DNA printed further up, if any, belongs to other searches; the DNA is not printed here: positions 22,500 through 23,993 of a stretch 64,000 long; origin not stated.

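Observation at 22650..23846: Bacterial homolog of the archaeal-type endonuclease Q (PHP domain plus Zn finger)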

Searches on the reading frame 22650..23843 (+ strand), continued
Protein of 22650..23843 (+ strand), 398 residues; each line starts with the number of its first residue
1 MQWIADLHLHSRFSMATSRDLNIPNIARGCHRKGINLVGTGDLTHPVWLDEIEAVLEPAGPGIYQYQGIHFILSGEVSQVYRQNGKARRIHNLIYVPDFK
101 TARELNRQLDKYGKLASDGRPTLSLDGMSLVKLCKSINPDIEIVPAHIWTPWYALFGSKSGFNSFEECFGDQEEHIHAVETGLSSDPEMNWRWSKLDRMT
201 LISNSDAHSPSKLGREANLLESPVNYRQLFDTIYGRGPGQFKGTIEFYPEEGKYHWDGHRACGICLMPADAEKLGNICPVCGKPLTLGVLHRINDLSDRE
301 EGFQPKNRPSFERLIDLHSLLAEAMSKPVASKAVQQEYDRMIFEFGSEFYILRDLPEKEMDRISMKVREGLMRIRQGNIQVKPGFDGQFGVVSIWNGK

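Call 15: find_encoding_contigs(protein=P0001, flank=10000, max_places=4)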
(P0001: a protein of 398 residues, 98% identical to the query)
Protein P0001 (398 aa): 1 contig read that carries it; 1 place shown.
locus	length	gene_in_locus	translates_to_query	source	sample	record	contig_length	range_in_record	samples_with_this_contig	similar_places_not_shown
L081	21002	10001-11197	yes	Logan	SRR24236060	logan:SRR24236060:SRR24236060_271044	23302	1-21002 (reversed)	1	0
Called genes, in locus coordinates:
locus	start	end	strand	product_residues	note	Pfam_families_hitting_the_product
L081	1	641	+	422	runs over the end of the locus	PF06824:Glyco_hydro_125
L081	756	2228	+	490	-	PF01841:Transglut_core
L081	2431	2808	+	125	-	PF00072:Response_reg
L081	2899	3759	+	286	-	PF01435:Peptidase_M48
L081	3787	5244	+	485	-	PF00089:Trypsin, PF13365:Trypsin_2, PF00595:PDZ, PF13180:PDZ_2, PF17820:PDZ_6 (weak), PF13180:PDZ_2 (weak)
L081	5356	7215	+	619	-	PF00672:HAMP, PF00512:HisKA, PF02518:HATPase_c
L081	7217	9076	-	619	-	PF04932:Wzy_C, PF00515:TPR_1 (faint), PF07719:TPR_2 (faint), PF13181:TPR_8 (faint), PF13414:TPR_11 (faint), PF13428:TPR_14 (faint), PF13431:TPR_17 (faint)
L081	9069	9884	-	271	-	PF04079:SMC_ScpB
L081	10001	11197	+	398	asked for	PF27218:MJ0043_C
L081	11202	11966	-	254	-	-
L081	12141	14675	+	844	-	PF03714:PUD, PF02922:CBM_48, PF00128:Alpha-amylase, PF21653:pulA_all-beta (weak)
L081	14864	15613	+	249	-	-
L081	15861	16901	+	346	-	-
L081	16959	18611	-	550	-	-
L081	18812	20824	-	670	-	PF00456:Transketolase_N, PF02779:Transket_pyr, PF22613:Transketolase_C_1, PF02780:Transketolase_C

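Call 36: search_protein_families(library=ncbifam, proteins=[L014:7221-7766:+, L008:3891-4847:+, L021:8713-10008:+, L021:11214-12017:+, L016:7973-8899:+, L027:12972-13682:+, L029:9367-9816:+], max_evalue=1e-10)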
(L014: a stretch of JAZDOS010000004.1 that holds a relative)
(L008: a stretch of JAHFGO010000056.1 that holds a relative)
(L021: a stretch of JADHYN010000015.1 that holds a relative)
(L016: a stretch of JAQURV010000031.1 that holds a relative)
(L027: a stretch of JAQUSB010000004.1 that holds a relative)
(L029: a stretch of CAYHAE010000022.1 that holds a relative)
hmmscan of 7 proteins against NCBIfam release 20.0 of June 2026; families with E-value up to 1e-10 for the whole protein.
L014:7221-7766:+ (182 aa): 7 families
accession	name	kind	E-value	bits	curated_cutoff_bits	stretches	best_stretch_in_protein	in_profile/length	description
NF003549.0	PRK05205.1-5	equivalog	1.7e-77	259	138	1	4-179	3-180/182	bifunctional pyr operon transcriptional regulator/uracil phosphoribosyltransferase PyrR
NF003547.0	PRK05205.1-3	equivalog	4.7e-72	241.9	230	1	4-179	11-190/194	bifunctional pyr operon transcriptional regulator/uracil phosphoribosyltransferase PyrR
NF003548.0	PRK05205.1-4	equivalog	1.2e-67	227.1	218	1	6-179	3-171/173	bifunctional pyr operon transcriptional regulator/uracil phosphoribosyltransferase PyrR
NF003546.0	PRK05205.1-2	equivalog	1.6e-59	200.5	268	1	9-177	6-174/175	bifunctional pyr operon transcriptional regulator/uracil phosphoribosyltransferase PyrR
NF003545.0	PRK05205.1-1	equivalog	3.4e-44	150.3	140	1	16-166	11-157/171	bifunctional pyr operon transcriptional regulator/uracil phosphoribosyltransferase PyrR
TIGR01203.1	HGPRTase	equivalog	3e-12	46.6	150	1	9-155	2-142/167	hypoxanthine phosphoribosyltransferase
NF006605.0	PRK09162.1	equivalog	7.1e-12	45.1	181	1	3-155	11-156/183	hypoxanthine-guanine phosphoribosyltransferase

L008:3891-4847:+ (319 aa): 14 families
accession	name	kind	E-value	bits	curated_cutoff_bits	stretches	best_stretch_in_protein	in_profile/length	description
NF002032.1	PRK00856.1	equivalog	7.9e-124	412.7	263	1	14-310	1-296/297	aspartate carbamoyltransferase catalytic subunit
TIGR00670.1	asp_carb_tr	equivalog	2.8e-96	322.2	236.95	1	14-310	1-302/304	aspartate carbamoyltransferase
NF010387.0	PRK13814.1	equivalog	2.7e-74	249.9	660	1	16-310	8-302/310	aspartate carbamoyltransferase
NF008853.0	PRK11891.1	equivalog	1.8e-50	171.8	560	1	10-308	85-395/430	aspartate carbamoyltransferase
NF006046.0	PRK08192.1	equivalog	1e-46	159.7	512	1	14-312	7-318/339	aspartate carbamoyltransferase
NF001986.0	PRK00779.1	subfamily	2.9e-45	154.7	306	1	12-311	4-304/307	ornithine carbamoyltransferase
TIGR00658.1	orni_carb_tr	equivalog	8.6e-44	149.9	280.85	1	14-309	1-301/304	ornithine carbamoyltransferase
NF011380.0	PRK14805.1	equivalog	3.1e-29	102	421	1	14-308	2-297/302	ornithine carbamoyltransferase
TIGR04384.1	putr_carbamoyl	exception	3.4e-28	98.7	500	1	20-312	6-308/330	putrescine carbamoyltransferase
NF009916.0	PRK13376.1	equivalog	3.1e-25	88.7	800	1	53-312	50-334/525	bifunctional aspartate carbamoyltransferase catalytic subunit/aspartate carbamoyltransferase regulatory subunit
NF003286.0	PRK04284.1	subfamily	1.5e-22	80.2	515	1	13-273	6-275/332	ornithine carbamoyltransferase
NF003384.0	PRK04523.1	equivalog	8.1e-18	64.6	288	0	14-89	4-74/336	N-acetylornithine carbamoyltransferase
NF002470.0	PRK01713.1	equivalog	2e-17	63.7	545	1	14-274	8-277/334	ornithine carbamoyltransferase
NF011379.0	PRK14804.1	equivalog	1.7e-14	53.6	373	1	43-307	33-305/311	ornithine carbamoyltransferase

L021:8713-10008:+ (432 aa): 38 families (the best 25 are shown)
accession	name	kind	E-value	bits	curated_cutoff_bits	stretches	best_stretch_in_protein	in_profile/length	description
NF006845.0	PRK09357.2-6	equivalog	7.4e-132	440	728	1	3-425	2-427/428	dihydroorotase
NF006836.0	PRK09357.1-1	equivalog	4.7e-129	430.8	538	1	3-427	3-428/432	dihydroorotase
NF006837.0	PRK09357.1-2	equivalog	1.9e-127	425.4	575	1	4-426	3-425/428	dihydroorotase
NF006844.0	PRK09357.2-5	equivalog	4.2e-126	421.4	701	1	1-424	1-421/422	dihydroorotase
TIGR00857.1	pyrC_multi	subfamily_domain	5.2e-125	417.6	279.05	1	22-425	6-411/412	dihydroorotase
NF006843.0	PRK09357.2-4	equivalog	4.3e-124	414.7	786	1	4-426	3-423/431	dihydroorotase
NF006839.0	PRK09357.1-4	equivalog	8.4e-121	403.5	576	1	4-424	2-421/422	dihydroorotase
NF006842.0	PRK09357.2-3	equivalog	4.6e-113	378.1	695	1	3-424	2-439/440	dihydroorotase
NF006841.0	PRK09357.2-2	equivalog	1.3e-107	360.1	640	1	6-425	4-419/421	dihydroorotase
NF006558.0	PRK09059.1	equivalog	3.4e-98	329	645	1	2-424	3-428/430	dihydroorotase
NF005614.0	PRK07369.1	equivalog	4.2e-94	315.7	456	1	3-411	3-412/419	dihydroorotase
NF005791.0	PRK07627.1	equivalog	1.5e-92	310.8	442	1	3-424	2-423/425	dihydroorotase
NF006838.0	PRK09357.1-3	equivalog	2.1e-85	287.1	644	1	4-423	3-421/423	dihydroorotase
TIGR03178.1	allantoinase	equivalog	1.1e-72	245.3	357.85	1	4-427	2-429/441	allantoinase AllB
NF005751.0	PRK07575.1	equivalog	1e-71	241.7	529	1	1-427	2-424/440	dihydroorotase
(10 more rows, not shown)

L021:11214-12017:+ (268 aa): 14 families
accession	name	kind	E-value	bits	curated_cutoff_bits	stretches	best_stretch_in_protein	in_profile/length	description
NF000798.0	PRK00054.1-3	equivalog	1.8e-62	211.2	219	1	1-266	3-243/244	dihydroorotate dehydrogenase electron transfer subunit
NF000799.0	PRK00054.1-4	equivalog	2.8e-61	206.8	314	1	7-266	8-257/258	dihydroorotate dehydrogenase electron transfer subunit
NF009414.0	PRK12778.1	equivalog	1.6e-50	172.1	1103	1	7-267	3-250/752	bifunctional dihydroorotate dehydrogenase B NAD binding subunit/NADPH-dependent glutamate synthase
NF004862.0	PRK06222.1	subfamily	1.8e-50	172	220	1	6-267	2-250/281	sulfide/dihydroorotate dehydrogenase-like FAD/NAD-binding protein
NF000797.0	PRK00054.1-2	equivalog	2.9e-48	164.5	270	1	7-266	18-266/267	dihydroorotate dehydrogenase electron transfer subunit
NF000796.0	PRK00054.1-1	equivalog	4.4e-48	163.7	224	1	11-266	9-236/254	dihydroorotate dehydrogenase electron transfer subunit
NF009413.0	PRK12775.1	equivalog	7.6e-27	93.5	1895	1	27-265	22-248/1006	putative trifunctional 2-polyprenylphenol hydroxylase/glutamate synthase subunit beta/ferritin domain-containing protein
TIGR02911.1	sulfite_red_B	equivalog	7.9e-22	77.6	288.6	1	18-261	16-252/261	anaerobic sulfite reductase subunit AsrB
NF006220.0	PRK08345.1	subfamily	8.9e-22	77.7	395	1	7-265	14-287/294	cytochrome-c3 hydrogenase subunit gamma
NF040830.1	sulfhyd_ShyC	equivalog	2e-19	69.8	600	1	6-262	9-278/288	NAD(P)-dependent hydrogenase/sulfhydrogenase 2 subunit gamma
NF009415.0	PRK12779.1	equivalog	8.8e-19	66.9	1519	1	12-267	655-920/944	putative bifunctional glutamate synthase subunit beta/2-polyprenylphenol hydroxylase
NF004470.0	PRK05802.1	equivalog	8.1e-17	61.2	313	1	5-255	67-315/330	sulfide/dihydroorotate dehydrogenase-like FAD/NAD-binding protein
NF040835.1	sulfhyd_HydG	equivalog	4.4e-13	49.1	650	1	61-266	76-285/292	NADPH-dependent hydrogenase/sulfhydrogenase 1 subunit gamma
NF045803.1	MethMoxFADbindMmoC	equivalog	7.2e-11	41.4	500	0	13-226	116-334/343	aromatic/alkene monooxygenase hydroxylase FAD-binding subunit MmoC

L016:7973-8899:+ (309 aa): 16 families
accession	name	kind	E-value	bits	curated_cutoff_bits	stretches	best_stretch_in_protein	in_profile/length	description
NF005574.0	PRK07259.1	equivalog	2.9e-110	368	269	1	2-301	3-302/304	dihydroorotate dehydrogenase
TIGR01037.2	pyrD_sub1_fam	subfamily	2.3e-95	319.1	270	1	5-299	2-297/300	dihydroorotate dehydrogenase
NF041011.1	dihydoor_dh_Arch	equivalog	1.7e-61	207.9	330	1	6-299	1-285/289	dihydroorotate dehydrogenase PyrD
NF002702.0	PRK02506.1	equivalog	2e-43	148.7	301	1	1-302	1-310/313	dihydroorotate oxidase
NF006183.0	PRK08318.1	equivalog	7.8e-41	140.2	335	1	1-300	1-318/422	NAD-dependent dihydropyrimidine dehydrogenase subunit PreA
NF003652.0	PRK05286.2-5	equivalog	9e-27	94.2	267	1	42-289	90-347/353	quinone-dependent dihydroorotate dehydrogenase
NF005741.0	PRK07565.1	subfamily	1.4e-26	93.4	303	1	1-303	1-308/335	dihydroorotate dehydrogenase-like protein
NF003645.0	PRK05286.1-2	equivalog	4.9e-25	88.1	366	1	38-292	81-345/359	quinone-dependent dihydroorotate dehydrogenase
NF003650.0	PRK05286.2-3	equivalog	6.5e-23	81.3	477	1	11-300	80-387/393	quinone-dependent dihydroorotate dehydrogenase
TIGR01036.1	pyrD_sub2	equivalog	2.2e-22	79.3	200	1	36-296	79-349/356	dihydroorotate dehydrogenase (quinone)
NF003648.0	PRK05286.2-1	equivalog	2.8e-21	75.8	433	1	41-292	89-346/360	quinone-dependent dihydroorotate dehydrogenase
NF003649.0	PRK05286.2-2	equivalog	2.7e-19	69.4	505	1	8-289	54-337/351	quinone-dependent dihydroorotate dehydrogenase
NF003651.0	PRK05286.2-4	equivalog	3.1e-19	68.8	448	1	29-292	88-366/377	quinone-dependent dihydroorotate dehydrogenase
NF003646.0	PRK05286.1-4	equivalog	3.9e-19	68.7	457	1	35-267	75-320/341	quinone-dependent dihydroorotate dehydrogenase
NF003644.0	PRK05286.1-1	equivalog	8.8e-17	61.2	418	1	6-267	47-320/336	quinone-dependent dihydroorotate dehydrogenase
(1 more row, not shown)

L027:12972-13682:+ (237 aa): 3 families
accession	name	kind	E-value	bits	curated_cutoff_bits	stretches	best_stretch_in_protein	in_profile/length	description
NF001273.0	PRK00230.1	equivalog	1.7e-85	286.1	193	1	5-236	5-230/233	orotidine-5'-phosphate decarboxylase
TIGR01740.1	pyrF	equivalog_domain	5.5e-62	209.3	92.3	1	7-232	1-216/216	orotidine-5'-phosphate decarboxylase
NF010386.0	PRK13813.1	equivalog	3.6e-52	177.1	208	1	5-236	5-214/216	orotidine 5'-phosphate decarboxylase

L029:9367-9816:+ (150 aa): 0 families

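Call 39: predict_structure(alignment_id=A1)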
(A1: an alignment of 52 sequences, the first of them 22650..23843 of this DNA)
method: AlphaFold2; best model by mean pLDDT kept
length: 398 residues; sequences in the alignment: 52
mean_pLDDT: 92.5   pTM: 0.91
mean pLDDT of the five models: 92.5, 91.3, 91.1, 90.7, 90.0
residues with pLDDT >= 90: 315; 70-90: 72; 50-70: 10; < 50: 1
segments of 3 or more residues with pLDDT < 50: none
pLDDT, mean of each block of 10 residues (from residue 1): 91 92 98 97 96 97 97 97 92 98 98 87 95 98 94 89 94 96 78 91 92 91 90 80 82 91 96 97 95 94 83 91 94 98 97 94 94 91 91 77
secondary structure, 60 per line:
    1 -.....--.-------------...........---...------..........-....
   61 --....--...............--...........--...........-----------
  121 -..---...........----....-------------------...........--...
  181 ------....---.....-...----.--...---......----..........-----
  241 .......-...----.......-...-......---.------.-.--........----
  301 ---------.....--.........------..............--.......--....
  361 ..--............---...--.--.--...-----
elements in order: E2-6 H23-33 E37-39 H46-55 E57-60 E63-66 E69-83 E86-96 H99-109 H127-137 E142-145 H165-175 E178-180 H187-190 H194-198 E200-202 E216-221 H226-235 E241-247 E256-259 E264-266 H268-273 H289-296 E310-314 H317-325 H332-345 H348-354 H357-362 H365-376 E380-382 E391-393

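Call 40: search_protein_representatives(protein=window:22650-23843:+)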
Query: 398 residues. Proteins with E-value up to 0.001 (for the whole library): 3380; up to 1e-10: 2143; up to 1e-30: 983. The best 150 are listed.
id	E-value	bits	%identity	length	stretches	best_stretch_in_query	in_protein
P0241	1.2e-125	436.4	51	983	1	1-392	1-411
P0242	2.9e-125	435.1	50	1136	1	1-395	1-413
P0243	1.1e-124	433.3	49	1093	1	3-395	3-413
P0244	1.1e-123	429.9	48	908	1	1-396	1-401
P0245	2.3e-123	428.9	49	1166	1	1-395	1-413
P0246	1.7e-122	426.0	50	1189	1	1-395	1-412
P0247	2.8e-122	425.3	51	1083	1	3-395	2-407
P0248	7.0e-122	424.0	47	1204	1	1-394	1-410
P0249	8.2e-122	423.8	52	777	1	3-393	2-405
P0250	8.7e-122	423.7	48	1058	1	1-396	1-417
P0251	1.7e-121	422.8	49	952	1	4-396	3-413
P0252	2.4e-121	422.2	48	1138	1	1-396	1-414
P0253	2.7e-121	422.0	48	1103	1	1-396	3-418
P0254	2.7e-121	422.0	49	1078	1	3-395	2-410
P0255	3.3e-121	421.8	49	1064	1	3-395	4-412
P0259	7.0e-121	420.7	50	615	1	1-395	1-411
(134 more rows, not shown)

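Call 42: search_protein_families(library=pfam, proteins=[P0241, P0242, P0246, P0249, P0259, P0244, P0002], max_evalue=0.001)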
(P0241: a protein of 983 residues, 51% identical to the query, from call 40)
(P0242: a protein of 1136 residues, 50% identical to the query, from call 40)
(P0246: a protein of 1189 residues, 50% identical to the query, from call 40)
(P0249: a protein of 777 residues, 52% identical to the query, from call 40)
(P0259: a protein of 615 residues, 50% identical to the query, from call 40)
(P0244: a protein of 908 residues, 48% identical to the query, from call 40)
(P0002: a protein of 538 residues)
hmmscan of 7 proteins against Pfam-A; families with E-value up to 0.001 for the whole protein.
P0241 (983 aa): 8 families
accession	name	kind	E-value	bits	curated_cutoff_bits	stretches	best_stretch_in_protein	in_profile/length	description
PF00580.27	UvrD-helicase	-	1.4e-42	146.7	23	2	455-543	1-95/271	UvrD/REP helicase N-terminal domain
PF13361.12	UvrD_C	-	4e-31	109.1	25.6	2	863-941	266-349/350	UvrD-like helicase C-terminal domain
PF13245.12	AAA_19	-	3.8e-21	76.1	25.1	1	465-663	10-134/134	AAA domain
PF13538.12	UvrD_C_2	-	1.8e-10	41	27.4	1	887-937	5-51/52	UvrD-like helicase C-terminal domain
PF13604.12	AAA_30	-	1.5e-08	35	27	1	455-658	2-128/191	AAA domain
PF13401.12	AAA_22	-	2.4e-06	28.3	27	0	604-656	72-125/130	AAA domain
PF01443.25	Viral_helicase1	-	1.5e-05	25.3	21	0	880-936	173-225/228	Viral superfamily 1 RNA helicase core domain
PF13086.12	AAA_11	-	4.5e-05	23.8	27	1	455-521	2-75/257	AAA domain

P0242 (1136 aa): 7 families
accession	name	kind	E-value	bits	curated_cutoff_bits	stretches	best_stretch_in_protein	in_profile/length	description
PF00580.27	UvrD-helicase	-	1.4e-70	238.5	23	1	489-748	1-271/271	UvrD/REP helicase N-terminal domain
PF13361.12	UvrD_C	-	7.9e-37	127.9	25.6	2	1016-1088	278-349/350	UvrD-like helicase C-terminal domain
PF13245.12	AAA_19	-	7.9e-24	84.8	25.1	1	493-733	1-134/134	AAA domain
PF13538.12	UvrD_C_2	-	7.7e-12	45.3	27.4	1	1026-1084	1-51/52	UvrD-like helicase C-terminal domain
PF13604.12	AAA_30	-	5.1e-05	23.5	27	0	489-554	2-67/191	AAA domain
PF01443.25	Viral_helicase1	-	0.00014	22.2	21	0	1026-1083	176-225/228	Viral superfamily 1 RNA helicase core domain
PF13263.12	PHP_C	-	0.00095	19.1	21.3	0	219-254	19-55/56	PHP-associated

P0246 (1189 aa): 7 families
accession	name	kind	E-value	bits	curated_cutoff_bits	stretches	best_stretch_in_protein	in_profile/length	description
PF00580.27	UvrD-helicase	-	4.1e-73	246.8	23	1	512-757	1-270/271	UvrD/REP helicase N-terminal domain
PF13361.12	UvrD_C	-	7.4e-57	193.8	25.6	1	763-1141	1-349/350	UvrD-like helicase C-terminal domain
PF13245.12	AAA_19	-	3.4e-25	89.2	25.1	2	524-625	11-105/134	AAA domain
PF13538.12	UvrD_C_2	-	1.5e-11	44.4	27.4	1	1079-1138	2-52/52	UvrD-like helicase C-terminal domain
PF13604.12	AAA_30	-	7.3e-07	29.5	27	1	512-635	2-109/191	AAA domain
PF01443.25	Viral_helicase1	-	3.4e-06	27.5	21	0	1065-1137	165-226/228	Viral superfamily 1 RNA helicase core domain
PF13086.12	AAA_11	-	0.00037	20.8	27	1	527-587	19-83/257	AAA domain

P0249 (777 aa): 0 families

P0259 (615 aa): 2 families
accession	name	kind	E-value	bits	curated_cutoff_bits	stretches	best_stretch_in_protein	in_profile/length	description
PF00580.27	UvrD-helicase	-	4.3e-26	92.6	23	1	459-553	2-97/271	UvrD/REP helicase N-terminal domain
PF13245.12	AAA_19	-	4.7e-11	43.4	25.1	1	462-541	1-71/134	AAA domain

P0244 (908 aa): 7 families
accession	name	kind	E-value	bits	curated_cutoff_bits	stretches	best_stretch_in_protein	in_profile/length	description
PF00580.27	UvrD-helicase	-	2.4e-56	191.8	23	2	454-564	1-111/271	UvrD/REP helicase N-terminal domain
PF13361.12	UvrD_C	-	9.2e-37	127.7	25.6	2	786-862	273-349/350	UvrD-like helicase C-terminal domain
PF13245.12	AAA_19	-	3.1e-26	92.6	25.1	1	459-643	2-134/134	AAA domain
PF13538.12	UvrD_C_2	-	4.7e-10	39.6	27.4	1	801-858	2-51/52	UvrD-like helicase C-terminal domain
PF13604.12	AAA_30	-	5e-06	26.8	27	1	453-638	1-128/191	AAA domain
PF01443.25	Viral_helicase1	-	5.8e-06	26.7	21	0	799-856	175-224/228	Viral superfamily 1 RNA helicase core domain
PF13086.12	AAA_11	-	4.5e-05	23.8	27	1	453-524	1-77/257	AAA domain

P0002 (538 aa): 1 family
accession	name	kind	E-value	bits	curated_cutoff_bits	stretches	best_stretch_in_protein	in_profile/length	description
PF13263.12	PHP_C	-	1.1e-06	28.5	21.3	0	218-252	19-54/56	PHP-associated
